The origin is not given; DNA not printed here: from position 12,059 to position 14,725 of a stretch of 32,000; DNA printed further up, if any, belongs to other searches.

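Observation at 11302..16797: Minimal orphan glycyl-radical-enzyme locus with its own regulator and an anion-type permease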

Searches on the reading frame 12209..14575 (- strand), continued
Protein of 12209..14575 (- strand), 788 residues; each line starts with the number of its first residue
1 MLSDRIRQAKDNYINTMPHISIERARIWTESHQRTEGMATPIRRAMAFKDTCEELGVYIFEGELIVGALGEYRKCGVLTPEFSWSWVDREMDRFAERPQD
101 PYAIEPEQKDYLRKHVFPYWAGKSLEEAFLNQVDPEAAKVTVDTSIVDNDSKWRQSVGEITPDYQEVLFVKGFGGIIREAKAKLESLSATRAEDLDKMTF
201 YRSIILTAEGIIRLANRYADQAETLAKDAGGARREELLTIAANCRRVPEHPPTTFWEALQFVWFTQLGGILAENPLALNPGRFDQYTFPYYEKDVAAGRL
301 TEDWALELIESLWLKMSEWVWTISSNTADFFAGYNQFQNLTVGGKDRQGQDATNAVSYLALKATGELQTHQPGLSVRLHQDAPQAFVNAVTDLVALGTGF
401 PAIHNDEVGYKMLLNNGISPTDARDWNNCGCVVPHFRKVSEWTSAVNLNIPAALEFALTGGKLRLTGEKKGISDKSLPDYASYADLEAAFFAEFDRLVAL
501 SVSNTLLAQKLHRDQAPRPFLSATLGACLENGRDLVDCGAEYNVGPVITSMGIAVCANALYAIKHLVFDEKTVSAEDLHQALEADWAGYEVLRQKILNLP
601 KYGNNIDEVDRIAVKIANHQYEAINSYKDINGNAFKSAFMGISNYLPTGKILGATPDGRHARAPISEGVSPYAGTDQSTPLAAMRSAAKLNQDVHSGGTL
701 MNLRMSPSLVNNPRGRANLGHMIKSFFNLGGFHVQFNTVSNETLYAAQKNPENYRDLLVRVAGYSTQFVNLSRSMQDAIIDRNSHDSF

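Call 10: find_related_loci(query=window:12209-14575:-, collection=genome_contigs, flank=10000)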
Query window:12209-14575:- (788 aa) in genome_contigs; peptide patterns used: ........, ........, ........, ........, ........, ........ (x = any residue, [..] = any of these).
81 stretches matched a pattern; 31 encode a relative of the query (tblastn E <= 1e-3); 31 distinct loci.
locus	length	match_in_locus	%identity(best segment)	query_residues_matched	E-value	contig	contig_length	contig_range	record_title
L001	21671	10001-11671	90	1-788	0e+0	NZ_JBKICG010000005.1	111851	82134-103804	Peptococcus simiae strain M919-2/1 5, whole genome shotgun sequence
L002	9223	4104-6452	38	4-786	5e-179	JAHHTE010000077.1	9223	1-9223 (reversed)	MAG: Mailhella sp. isolate MAG074 MAG074_77, whole genome shotgun sequence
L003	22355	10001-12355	37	2-786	3e-173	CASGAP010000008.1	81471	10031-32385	uncultured Desulfovibrionaceae bacterium isolate CO.O102.metabat-bins.406 genome assembly, contig: CO.O102.metabat-bins.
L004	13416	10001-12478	35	2-782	1e-159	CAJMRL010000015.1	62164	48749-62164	TPA_asm: uncultured bacterium isolate ERR260181-bin.21 genome assembly, contig: NODE_359_length_62164_cov_24.498607, who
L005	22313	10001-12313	37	5-784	2e-152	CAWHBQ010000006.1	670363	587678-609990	MAG: uncultured Oscillospiraceae bacterium isolate MFD00905.bin.2.71 genome assembly, contig: contig_40938, whole genome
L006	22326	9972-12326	34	2-782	2e-146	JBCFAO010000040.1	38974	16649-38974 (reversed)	MAG: Clostridiales bacterium isolate concoct.bin.65 NODE_437_length_38974_cov_9.517103, whole genome shotgun sequence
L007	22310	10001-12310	34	2-788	3e-139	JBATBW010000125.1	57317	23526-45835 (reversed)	MAG: Erysipelotrichaceae bacterium isolate MFD10536_ilm_asm_bin16 k127_150754, whole genome shotgun sequence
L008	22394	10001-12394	33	2-785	6e-122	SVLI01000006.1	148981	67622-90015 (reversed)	MAG: Oscillospiraceae bacterium isolate SIG483 NODE_2200_length_148981_cov_8.299354, whole genome shotgun sequence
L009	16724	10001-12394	32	2-785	6e-120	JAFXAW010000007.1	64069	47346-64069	MAG: Oscillospiraceae bacterium isolate RGIG6248 Sheep_Rectum-2__c199864, whole genome shotgun sequence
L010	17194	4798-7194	31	1-785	3e-117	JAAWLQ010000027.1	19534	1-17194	MAG: Lachnospiraceae bacterium isolate ABMPRH_260_1 SL341411_scaffold_6950, whole genome shotgun sequence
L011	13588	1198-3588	30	2-785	4e-112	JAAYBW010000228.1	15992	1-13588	MAG: Clostridiales bacterium isolate AS06rmzACSIP_36 406763_AS06, whole genome shotgun sequence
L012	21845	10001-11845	35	160-785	3e-107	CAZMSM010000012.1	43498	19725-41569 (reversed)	MAG TPA_asm: uncultured Eubacteriales bacterium isolate SRP192927_co5_942 genome assembly, contig: NODE_708_length_43498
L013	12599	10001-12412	30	1-785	5e-103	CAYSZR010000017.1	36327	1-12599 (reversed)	MAG TPA_asm: uncultured Coriobacteriaceae bacterium isolate SRP192927_co4_997 genome assembly, contig: NODE_1703_length_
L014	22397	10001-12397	32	2-786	1e-117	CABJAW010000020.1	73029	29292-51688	Lachnospiraceae bacterium isolate MGYG-HGUT-00137 genome assembly, contig: .21673_4_12.20, whole genome shotgun sequence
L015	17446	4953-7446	29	3-785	4e-87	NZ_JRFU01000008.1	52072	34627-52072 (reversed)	Eubacterium ramulus strain 21 contig8, whole genome shotgun sequence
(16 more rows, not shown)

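Call 18: find_encoding_contigs(protein=P0002, flank=8000, max_places=2)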
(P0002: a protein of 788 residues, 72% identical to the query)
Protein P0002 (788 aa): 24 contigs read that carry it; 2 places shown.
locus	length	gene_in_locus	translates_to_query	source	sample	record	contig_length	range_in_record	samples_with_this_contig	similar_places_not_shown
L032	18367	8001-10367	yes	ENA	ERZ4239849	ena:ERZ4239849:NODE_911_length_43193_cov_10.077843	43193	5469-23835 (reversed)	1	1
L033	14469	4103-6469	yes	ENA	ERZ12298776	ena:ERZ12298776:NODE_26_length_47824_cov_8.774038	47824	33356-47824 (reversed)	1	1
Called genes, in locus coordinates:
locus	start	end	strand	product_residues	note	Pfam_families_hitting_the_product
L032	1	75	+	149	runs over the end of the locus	PF22381:Staph_reg_Sar_Rot (weak), PF01047:MarR, PF12802:MarR_2, PF13463:HTH_27 (weak)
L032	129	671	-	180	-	PF00149:Metallophos, PF12850:Metallophos_2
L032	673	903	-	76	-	PF02798:GST_N, PF00462:Glutaredoxin, PF13417:GST_N_3, PF13409:GST_N_2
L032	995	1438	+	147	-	PF13240:Zn_Ribbon_1 (weak), PF24463:DUF7577 (weak)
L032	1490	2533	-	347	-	-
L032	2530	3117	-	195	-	PF04542:Sigma70_r2, PF08281:Sigma70_r4_2, PF04545:Sigma70_r4 (weak)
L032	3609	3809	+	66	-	-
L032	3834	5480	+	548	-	PF02776:TPP_enzyme_N, PF00205:TPP_enzyme_M, PF02775:TPP_enzyme_C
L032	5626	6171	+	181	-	PF01381:HTH_3, PF12844:HTH_19 (faint), PF07883:Cupin_2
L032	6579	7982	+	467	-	PF01235:Na_Ala_symp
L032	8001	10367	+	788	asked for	PF02901:PFL-like, PF01228:Gly_radical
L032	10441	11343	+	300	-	PF13353:Fer4_12 (faint), PF04055:Radical_SAM, PF12838:Fer4_7 (faint), PF13534:Fer4_17 (faint), PF12797:Fer4_2 (faint), PF13237:Fer4_10 (weak), PF13187:Fer4_9 (weak), PF00037:Fer4 (weak), +4 more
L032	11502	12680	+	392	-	PF00465:Fe-ADH, PF13685:Fe-ADH_2, PF25137:ADH_Fe_C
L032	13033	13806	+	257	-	PF00106:adh_short, PF08659:KR, PF13561:adh_short_C2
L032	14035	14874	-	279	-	PF01680:SOR_SNZ, PF05690:ThiG (weak)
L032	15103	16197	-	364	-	PF00111:Fer2, PF00970:FAD_binding_6, PF00175:NAD_binding_1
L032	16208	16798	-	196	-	PF02508:Rnf-Nqr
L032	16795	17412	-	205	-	PF02508:Rnf-Nqr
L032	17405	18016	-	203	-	PF04205:FMN_bind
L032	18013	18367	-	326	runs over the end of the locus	PF03116:NQR2_RnfD_RnfE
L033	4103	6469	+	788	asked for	PF02901:PFL-like, PF01228:Gly_radical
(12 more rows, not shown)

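Call 19: find_encoding_contigs(protein=P0085, flank=8000, max_places=1)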
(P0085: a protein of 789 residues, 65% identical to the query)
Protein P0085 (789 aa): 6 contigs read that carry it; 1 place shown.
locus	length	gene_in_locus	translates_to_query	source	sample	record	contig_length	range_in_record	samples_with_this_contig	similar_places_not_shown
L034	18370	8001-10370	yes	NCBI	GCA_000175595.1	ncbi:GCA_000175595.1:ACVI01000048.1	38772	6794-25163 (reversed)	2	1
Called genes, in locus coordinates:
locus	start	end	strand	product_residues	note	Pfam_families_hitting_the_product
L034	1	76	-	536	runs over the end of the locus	PF02203:TarH (weak), PF12729:4HB_MCP_1, PF00015:MCPsignal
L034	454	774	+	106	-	PF03551:PadR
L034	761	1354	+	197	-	PF11193:DUF2812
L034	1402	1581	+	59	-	-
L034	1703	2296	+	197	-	PF17118:DUF5105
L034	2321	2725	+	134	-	PF09719:C_GCAxxG_C_C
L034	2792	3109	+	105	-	PF03819:MazG (weak), PF12643:MazG-like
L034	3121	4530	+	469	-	PF00232:Glyco_hydro_1, PF00150:Cellulase (weak)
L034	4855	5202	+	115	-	PF03551:PadR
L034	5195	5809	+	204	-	-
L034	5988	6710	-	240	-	PF00106:adh_short, PF01370:Epimerase (weak), PF08659:KR, PF13561:adh_short_C2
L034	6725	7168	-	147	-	PF01978:TrmB (faint), PF12802:MarR_2, PF01047:MarR, PF13463:HTH_27 (weak)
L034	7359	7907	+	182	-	PF01381:HTH_3, PF07883:Cupin_2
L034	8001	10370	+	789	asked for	PF02901:PFL-like, PF01228:Gly_radical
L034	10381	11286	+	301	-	PF04055:Radical_SAM, PF12838:Fer4_7 (faint), PF00037:Fer4 (faint), PF13183:Fer4_8 (faint), PF12837:Fer4_6 (faint), PF13237:Fer4_10 (weak), PF13484:Fer4_16 (faint), PF13353:Fer4_12 (weak)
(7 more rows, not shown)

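Call 20: find_encoding_contigs(protein=P0030, flank=8000, max_places=1)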
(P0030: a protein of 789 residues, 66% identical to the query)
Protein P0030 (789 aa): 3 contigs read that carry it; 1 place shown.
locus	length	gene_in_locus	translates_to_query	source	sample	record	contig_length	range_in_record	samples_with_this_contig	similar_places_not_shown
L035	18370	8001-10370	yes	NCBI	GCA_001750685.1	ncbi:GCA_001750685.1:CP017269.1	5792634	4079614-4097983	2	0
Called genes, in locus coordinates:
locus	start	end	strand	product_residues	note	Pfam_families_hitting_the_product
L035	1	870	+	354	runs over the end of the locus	PF00005:ABC_tran, PF13304:AAA_21 (faint)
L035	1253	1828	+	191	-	PF04309:G3P_antiterm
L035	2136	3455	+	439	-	PF01547:SBP_bac_1, PF13416:SBP_bac_8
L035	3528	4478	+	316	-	PF00528:BPD_transp_1 (weak)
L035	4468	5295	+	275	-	PF00528:BPD_transp_1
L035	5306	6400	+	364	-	PF00005:ABC_tran, PF08402:TOBE_2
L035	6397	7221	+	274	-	PF01261:AP_endonuc_2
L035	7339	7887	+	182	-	PF01381:HTH_3, PF12844:HTH_19 (weak), PF13560:HTH_31 (weak), PF07883:Cupin_2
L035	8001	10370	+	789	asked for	PF02901:PFL-like, PF01228:Gly_radical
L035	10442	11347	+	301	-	PF13353:Fer4_12, PF12838:Fer4_7 (faint), PF13187:Fer4_9 (faint), PF13746:Fer4_18 (weak), PF12797:Fer4_2 (faint), PF13484:Fer4_16 (faint), PF13237:Fer4_10 (weak), PF04055:Radical_SAM, +3 more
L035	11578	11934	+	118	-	-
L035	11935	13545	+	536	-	PF14262:Cthe_2159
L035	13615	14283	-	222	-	PF03483:B3_4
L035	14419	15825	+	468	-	PF00392:GntR, PF00155:Aminotran_1_2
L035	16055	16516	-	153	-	PF13102:Phage_int_SAM_5 (weak), PF13495:Phage_int_SAM_4, PF02899:Phage_int_SAM_1, PF00589:Phage_integrase (weak)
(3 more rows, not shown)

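Call 21: find_encoding_contigs(protein=P0032, flank=8000, max_places=1)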
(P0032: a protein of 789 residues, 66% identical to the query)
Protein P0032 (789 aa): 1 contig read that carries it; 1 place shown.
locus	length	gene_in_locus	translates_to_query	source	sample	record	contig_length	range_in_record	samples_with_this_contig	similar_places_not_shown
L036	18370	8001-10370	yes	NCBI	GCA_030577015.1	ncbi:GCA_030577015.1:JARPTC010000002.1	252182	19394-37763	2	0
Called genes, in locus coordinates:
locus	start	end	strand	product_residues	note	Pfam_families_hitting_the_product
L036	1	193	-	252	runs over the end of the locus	PF00106:adh_short, PF08659:KR, PF23441:SDR, PF13561:adh_short_C2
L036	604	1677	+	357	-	PF00180:Iso_dh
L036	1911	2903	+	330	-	PF03401:TctC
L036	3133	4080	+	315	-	PF00126:HTH_1, PF03466:LysR_substrate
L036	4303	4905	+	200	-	PF01209:Ubie_methyltran, PF03848:TehB (weak), PF13489:Methyltransf_23, PF05175:MTS (weak), PF13847:Methyltransf_31, PF08241:Methyltransf_11, PF08242:Methyltransf_12, PF13649:Methyltransf_25, +1 more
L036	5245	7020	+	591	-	PF08757:CotH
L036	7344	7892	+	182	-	PF01381:HTH_3, PF07883:Cupin_2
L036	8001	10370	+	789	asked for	PF02901:PFL-like, PF01228:Gly_radical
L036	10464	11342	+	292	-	PF04055:Radical_SAM, PF13237:Fer4_10 (faint), PF12800:Fer4_4 (faint), PF12837:Fer4_6 (faint), PF14697:Fer4_21 (weak), PF13187:Fer4_9 (weak), PF00037:Fer4 (weak), PF13353:Fer4_12 (weak), +1 more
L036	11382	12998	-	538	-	PF02494:HYR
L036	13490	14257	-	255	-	PF13649:Methyltransf_25, PF13847:Methyltransf_31, PF08241:Methyltransf_11, PF08242:Methyltransf_12 (weak)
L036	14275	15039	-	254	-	PF00440:TetR_N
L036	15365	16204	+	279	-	PF13509:S1_2, PF21543:CvfB_2nd, PF00575:S1, PF17783:WHD_CvfB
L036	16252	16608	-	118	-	PF04237:YjbR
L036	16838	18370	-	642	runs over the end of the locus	PF00724:Oxidored_FMN, PF00070:Pyr_redox (weak), PF00890:FAD_binding_2 (weak), PF01134:GIDA (weak), PF07992:Pyr_redox_2, PF12831:FAD_oxidored, PF13450:NAD_binding_8, PF00070:Pyr_redox, +5 more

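Call 37: find_related_loci(query=A1, collection=metagenome_contigs, flank=10000)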
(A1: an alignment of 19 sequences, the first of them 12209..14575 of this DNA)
Query A1 (788 aa) in metagenome_contigs; peptide patterns used: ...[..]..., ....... (x = any residue, [..] = any of these).
600 stretches matched a pattern (row limit reached: there are more); 317 encode a relative of the query (tblastn E <= 1e-3); the best 80 are kept; 80 distinct loci.
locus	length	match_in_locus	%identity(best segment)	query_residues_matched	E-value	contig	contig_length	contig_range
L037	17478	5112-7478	66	1-788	0e+0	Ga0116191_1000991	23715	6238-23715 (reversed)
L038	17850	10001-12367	65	1-788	0e+0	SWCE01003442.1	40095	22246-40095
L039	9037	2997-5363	65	1-788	0e+0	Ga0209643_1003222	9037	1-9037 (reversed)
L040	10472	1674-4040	66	1-788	0e+0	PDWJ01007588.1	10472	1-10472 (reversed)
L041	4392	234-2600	64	1-788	0e+0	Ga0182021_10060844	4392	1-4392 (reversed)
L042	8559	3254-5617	65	1-788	0e+0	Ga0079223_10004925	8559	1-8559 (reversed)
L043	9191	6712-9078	64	1-788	0e+0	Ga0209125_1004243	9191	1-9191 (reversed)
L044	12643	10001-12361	64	1-785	0e+0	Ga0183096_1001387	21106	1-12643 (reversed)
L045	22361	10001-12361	64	1-785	0e+0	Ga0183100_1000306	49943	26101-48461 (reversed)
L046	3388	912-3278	64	1-788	0e+0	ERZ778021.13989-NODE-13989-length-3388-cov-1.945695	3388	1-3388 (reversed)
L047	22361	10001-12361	64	1-785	0e+0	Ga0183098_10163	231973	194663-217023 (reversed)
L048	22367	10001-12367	63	1-788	0e+0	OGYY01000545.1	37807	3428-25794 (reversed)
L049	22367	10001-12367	63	1-788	0e+0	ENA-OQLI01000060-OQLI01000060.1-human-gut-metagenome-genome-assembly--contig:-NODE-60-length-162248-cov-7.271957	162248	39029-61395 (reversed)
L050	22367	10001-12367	64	1-788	0e+0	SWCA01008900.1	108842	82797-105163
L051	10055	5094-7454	63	1-785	0e+0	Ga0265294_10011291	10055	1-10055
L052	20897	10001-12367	65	1-788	0e+0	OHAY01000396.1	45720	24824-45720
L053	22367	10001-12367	64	1-788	0e+0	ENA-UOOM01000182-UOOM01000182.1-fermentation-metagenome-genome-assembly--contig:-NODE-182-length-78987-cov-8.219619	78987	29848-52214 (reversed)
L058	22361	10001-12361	64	1-785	0e+0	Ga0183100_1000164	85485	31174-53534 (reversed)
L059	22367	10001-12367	62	1-788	0e+0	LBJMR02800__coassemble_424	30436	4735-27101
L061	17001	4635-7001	63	1-788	0e+0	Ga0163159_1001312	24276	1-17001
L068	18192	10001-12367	63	1-788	0e+0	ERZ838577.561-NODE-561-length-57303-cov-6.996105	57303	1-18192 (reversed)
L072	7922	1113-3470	62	1-785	0e+0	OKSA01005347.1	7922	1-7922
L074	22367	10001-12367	63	1-788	0e+0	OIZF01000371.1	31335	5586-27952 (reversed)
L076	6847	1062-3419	62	1-785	0e+0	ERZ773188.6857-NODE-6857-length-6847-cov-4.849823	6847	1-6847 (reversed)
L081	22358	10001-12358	63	1-785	0e+0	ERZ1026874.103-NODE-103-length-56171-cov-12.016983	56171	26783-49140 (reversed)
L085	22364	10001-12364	63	2-788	0e+0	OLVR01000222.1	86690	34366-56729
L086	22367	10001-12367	61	1-788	0e+0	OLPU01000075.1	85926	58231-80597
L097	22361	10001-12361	62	3-788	0e+0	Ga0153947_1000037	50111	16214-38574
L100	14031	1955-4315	62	3-788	0e+0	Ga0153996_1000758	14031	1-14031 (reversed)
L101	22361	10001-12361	61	1-788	0e+0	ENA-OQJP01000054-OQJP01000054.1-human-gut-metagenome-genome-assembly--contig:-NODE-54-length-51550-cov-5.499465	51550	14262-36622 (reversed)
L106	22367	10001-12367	61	1-788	0e+0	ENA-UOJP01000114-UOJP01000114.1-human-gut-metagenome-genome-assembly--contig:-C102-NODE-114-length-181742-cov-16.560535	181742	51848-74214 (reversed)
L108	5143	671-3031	60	3-788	0e+0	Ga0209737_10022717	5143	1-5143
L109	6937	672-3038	59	1-788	0e+0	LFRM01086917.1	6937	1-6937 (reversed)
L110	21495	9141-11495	59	5-788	0e+0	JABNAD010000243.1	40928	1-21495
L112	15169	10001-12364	59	2-788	0e+0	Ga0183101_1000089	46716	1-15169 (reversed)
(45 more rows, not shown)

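Call 38: search_protein_representatives(protein=window:12209-14575:-)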
Query: 788 residues. Proteins with E-value up to 0.001 (for the whole library): 9038; up to 1e-10: 5069; up to 1e-30: 2195. The best 150 are listed.
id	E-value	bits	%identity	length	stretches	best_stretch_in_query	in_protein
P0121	0.0e+00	1190.1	95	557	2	507-788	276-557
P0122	3.7e-270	915.0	63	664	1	38-677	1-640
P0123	2.1e-182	624.9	34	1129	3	2-788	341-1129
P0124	7.0e-167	573.5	36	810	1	3-785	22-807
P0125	2.3e-165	568.5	68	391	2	554-788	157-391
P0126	7.0e-164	563.6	63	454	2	1-239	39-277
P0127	1.8e-160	552.4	37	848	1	2-783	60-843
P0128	6.0e-156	537.4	38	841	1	4-785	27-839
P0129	1.4e-155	536.1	38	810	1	3-784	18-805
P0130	4.5e-155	534.5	35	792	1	15-787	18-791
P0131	1.4e-154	532.8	38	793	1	4-784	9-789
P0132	6.6e-154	530.6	38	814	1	4-784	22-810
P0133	1.7e-152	525.9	36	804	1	5-783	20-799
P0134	4.7e-150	517.9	35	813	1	9-785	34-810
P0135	1.2e-148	513.2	36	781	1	4-783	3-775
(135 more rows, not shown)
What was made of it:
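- In 1.84 billion cluster representatives, the hits drop from the family's own cluster straight to 38% identity or less (call 38). That allele is also present in the representative library (P0121, call 38).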
